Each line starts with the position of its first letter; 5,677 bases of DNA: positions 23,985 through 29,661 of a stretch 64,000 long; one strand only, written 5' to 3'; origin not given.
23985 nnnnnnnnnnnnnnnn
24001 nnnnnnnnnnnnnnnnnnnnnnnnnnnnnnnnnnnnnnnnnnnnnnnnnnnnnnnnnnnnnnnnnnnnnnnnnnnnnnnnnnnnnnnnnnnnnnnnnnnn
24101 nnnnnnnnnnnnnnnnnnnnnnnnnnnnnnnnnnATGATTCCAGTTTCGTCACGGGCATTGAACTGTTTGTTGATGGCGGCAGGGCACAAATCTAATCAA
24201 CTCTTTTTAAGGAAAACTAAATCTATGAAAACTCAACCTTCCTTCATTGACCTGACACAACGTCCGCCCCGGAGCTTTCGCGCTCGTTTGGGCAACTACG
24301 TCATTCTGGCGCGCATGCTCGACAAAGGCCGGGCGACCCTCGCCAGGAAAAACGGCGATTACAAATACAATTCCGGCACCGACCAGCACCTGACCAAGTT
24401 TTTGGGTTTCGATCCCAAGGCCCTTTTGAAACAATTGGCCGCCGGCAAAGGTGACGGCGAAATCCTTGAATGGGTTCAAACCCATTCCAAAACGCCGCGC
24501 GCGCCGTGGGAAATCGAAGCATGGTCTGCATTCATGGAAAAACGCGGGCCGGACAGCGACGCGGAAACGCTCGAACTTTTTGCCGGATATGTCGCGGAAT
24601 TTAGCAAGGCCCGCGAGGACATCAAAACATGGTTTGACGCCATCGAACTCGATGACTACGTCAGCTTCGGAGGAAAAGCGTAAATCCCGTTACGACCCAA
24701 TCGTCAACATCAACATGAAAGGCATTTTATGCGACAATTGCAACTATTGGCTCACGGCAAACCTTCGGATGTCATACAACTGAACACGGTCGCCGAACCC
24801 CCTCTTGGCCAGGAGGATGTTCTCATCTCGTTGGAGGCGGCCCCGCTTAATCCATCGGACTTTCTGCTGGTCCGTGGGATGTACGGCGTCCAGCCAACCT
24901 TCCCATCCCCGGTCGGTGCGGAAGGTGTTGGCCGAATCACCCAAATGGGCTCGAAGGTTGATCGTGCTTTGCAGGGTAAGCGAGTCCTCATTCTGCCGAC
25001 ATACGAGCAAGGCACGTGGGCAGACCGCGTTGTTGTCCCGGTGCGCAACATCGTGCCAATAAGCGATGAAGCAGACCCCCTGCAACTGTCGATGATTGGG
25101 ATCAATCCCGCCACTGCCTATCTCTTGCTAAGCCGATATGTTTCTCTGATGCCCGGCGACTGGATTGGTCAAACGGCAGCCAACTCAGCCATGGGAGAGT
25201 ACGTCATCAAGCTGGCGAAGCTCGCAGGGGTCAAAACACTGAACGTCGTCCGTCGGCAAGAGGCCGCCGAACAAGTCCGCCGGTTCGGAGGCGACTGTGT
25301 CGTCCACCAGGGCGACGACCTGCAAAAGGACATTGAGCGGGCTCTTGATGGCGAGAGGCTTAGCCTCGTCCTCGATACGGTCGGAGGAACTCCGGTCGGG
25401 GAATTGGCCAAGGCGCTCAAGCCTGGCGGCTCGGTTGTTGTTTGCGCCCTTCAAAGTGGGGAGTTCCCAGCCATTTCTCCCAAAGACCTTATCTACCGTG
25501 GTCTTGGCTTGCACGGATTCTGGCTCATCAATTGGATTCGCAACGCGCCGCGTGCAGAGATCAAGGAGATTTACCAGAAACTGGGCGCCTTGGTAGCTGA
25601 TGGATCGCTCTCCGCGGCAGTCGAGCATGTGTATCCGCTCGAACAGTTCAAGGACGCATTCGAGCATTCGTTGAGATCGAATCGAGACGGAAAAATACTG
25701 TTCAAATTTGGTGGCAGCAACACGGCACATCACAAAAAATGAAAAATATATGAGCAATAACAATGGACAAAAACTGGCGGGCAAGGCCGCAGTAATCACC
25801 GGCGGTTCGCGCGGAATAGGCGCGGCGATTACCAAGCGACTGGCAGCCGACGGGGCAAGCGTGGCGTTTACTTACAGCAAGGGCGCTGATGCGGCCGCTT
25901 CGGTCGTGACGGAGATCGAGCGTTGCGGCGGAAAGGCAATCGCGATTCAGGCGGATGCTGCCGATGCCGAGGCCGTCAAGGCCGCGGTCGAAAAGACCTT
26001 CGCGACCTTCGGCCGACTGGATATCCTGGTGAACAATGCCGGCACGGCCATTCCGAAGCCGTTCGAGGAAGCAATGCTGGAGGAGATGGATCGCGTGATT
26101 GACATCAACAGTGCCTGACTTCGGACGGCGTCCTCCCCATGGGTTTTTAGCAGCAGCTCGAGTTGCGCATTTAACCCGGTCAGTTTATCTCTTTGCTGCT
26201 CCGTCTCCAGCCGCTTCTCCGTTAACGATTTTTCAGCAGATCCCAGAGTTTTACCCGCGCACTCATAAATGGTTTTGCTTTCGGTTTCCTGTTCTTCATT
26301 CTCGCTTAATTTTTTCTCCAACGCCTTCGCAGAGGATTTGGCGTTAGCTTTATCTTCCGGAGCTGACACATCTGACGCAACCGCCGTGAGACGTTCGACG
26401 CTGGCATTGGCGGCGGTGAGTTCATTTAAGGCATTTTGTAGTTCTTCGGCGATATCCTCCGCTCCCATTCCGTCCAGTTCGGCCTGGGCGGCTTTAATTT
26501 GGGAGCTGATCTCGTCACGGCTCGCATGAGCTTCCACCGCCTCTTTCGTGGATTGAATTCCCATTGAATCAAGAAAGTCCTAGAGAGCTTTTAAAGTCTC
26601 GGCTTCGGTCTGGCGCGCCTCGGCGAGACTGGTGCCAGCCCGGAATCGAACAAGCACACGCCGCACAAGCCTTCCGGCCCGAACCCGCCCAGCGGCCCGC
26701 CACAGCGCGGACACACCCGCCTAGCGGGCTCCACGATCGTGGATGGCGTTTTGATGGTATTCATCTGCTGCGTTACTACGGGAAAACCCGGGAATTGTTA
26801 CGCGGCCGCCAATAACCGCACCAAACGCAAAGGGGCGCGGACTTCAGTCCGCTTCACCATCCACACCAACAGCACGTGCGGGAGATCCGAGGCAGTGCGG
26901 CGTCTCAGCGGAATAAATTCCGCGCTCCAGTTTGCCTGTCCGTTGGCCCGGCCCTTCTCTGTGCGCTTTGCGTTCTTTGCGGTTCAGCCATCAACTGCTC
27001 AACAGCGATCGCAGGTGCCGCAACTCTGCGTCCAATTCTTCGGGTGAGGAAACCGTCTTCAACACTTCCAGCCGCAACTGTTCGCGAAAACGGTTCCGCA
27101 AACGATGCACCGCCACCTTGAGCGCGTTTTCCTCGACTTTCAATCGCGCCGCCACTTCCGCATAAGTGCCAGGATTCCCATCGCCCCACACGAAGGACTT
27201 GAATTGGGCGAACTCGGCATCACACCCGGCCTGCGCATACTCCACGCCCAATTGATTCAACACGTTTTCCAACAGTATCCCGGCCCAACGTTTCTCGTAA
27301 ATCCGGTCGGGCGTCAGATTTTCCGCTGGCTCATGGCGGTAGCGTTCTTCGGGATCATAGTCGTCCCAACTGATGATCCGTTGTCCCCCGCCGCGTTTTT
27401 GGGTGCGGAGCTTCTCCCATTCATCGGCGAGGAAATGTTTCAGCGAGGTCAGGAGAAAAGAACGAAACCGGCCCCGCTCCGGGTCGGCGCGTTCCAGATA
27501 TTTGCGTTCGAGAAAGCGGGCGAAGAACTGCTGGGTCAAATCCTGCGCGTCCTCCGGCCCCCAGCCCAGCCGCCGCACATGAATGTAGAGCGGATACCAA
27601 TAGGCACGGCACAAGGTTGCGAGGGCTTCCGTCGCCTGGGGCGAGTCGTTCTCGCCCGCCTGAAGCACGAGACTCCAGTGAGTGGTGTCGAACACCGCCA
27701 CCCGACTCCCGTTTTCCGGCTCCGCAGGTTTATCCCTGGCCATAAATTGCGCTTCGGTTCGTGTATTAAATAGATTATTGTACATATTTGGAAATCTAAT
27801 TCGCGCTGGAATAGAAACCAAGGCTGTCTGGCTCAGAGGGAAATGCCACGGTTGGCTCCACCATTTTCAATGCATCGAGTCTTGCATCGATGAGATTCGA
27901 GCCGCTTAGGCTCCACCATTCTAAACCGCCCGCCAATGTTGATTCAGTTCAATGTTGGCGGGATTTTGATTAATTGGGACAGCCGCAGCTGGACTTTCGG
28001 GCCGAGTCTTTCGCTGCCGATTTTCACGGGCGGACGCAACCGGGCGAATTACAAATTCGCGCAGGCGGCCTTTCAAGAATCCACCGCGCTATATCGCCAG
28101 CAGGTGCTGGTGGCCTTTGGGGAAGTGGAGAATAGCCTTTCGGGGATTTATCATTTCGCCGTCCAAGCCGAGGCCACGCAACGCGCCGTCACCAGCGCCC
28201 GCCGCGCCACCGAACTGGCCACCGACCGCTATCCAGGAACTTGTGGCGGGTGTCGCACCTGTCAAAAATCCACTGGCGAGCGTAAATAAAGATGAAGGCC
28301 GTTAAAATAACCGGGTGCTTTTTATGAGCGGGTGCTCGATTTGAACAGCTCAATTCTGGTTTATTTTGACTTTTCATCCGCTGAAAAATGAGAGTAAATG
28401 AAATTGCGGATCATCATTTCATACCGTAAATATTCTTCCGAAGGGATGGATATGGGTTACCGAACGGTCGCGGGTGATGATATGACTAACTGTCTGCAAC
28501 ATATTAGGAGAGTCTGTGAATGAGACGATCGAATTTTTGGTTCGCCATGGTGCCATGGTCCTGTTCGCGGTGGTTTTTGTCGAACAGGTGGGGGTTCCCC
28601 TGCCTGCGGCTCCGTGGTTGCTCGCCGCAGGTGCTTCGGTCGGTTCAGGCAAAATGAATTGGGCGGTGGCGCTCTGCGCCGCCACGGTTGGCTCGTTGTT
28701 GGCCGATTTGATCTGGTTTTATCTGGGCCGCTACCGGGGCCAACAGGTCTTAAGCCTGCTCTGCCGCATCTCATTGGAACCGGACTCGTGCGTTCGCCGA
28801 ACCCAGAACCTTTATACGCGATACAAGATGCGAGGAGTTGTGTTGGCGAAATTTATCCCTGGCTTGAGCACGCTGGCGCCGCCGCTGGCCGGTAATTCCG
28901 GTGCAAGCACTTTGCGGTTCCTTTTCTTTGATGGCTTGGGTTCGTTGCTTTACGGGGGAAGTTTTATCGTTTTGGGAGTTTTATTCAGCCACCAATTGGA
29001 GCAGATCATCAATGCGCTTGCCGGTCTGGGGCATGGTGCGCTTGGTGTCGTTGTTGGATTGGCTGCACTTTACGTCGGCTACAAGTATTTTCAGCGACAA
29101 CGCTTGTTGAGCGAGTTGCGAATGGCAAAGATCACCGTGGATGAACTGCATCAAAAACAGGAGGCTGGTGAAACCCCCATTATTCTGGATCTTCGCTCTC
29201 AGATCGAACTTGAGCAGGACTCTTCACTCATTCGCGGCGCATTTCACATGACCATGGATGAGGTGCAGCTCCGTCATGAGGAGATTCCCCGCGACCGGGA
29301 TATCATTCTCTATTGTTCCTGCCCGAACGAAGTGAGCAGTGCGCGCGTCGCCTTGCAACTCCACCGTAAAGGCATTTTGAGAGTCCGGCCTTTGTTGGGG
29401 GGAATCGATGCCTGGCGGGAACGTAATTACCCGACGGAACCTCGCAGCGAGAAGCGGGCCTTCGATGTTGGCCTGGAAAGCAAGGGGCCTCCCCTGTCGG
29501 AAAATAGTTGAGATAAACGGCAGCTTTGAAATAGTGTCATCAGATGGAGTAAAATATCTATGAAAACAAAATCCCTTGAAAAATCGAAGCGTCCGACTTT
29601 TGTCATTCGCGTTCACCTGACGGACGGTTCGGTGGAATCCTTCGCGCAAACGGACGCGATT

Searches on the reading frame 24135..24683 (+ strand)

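Call 26: search_protein_families(library=pfam, proteins=[window:24135-24683:+], max_evalue=0.001)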
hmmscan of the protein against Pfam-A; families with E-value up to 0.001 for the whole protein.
window:24135-24683:+ (182 aa): 1 family
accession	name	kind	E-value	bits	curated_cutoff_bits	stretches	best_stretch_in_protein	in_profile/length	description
PF16798.10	DUF5069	-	1.2e-39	135.9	27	1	43-175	2-132/133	Domain of unknown function (DUF5069)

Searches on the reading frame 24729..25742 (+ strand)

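Call 26: search_protein_families(library=pfam, proteins=[window:24729-25742:+], max_evalue=0.001)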
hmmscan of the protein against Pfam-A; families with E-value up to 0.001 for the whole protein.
window:24729-25742:+ (337 aa): 3 families
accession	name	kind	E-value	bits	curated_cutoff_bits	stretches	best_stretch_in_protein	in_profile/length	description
PF00107.32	ADH_zinc_N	-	2.2e-17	63.7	31.8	1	155-271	2-117/129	Zinc-binding dehydrogenase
PF13602.12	ADH_zinc_N_2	-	6.2e-13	50.3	27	1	196-323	8-132/134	Zinc-binding dehydrogenase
PF08240.17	ADH_N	-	1.3e-11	45.1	23.5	1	28-113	2-104/104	Alcohol dehydrogenase GroES-like domain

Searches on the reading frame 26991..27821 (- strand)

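Call 25: search_protein_families(library=pfam, proteins=[window:26991-27821:-], max_evalue=0.001)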
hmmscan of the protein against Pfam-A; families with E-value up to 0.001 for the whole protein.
window:26991-27821:- (276 aa): 1 family
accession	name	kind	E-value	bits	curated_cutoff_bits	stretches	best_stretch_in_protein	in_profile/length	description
PF04542.20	Sigma70_r2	-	2.4e-05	24.5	24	1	81-139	12-69/71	Sigma-70 region 2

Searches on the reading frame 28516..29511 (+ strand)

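Call 26: search_protein_families(library=pfam, proteins=[window:28516-29511:+], max_evalue=0.001)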
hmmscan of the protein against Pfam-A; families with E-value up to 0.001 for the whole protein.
window:28516-29511:+ (331 aa): 2 families
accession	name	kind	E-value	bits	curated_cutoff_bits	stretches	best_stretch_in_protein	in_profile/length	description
PF09335.16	VTT_dom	-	1.3e-12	48.7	33.9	1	30-148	2-115/123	VTT domain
PF00581.25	Rhodanese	-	1.7e-10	41.7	22.2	1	207-302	1-101/102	Rhodanese-like domain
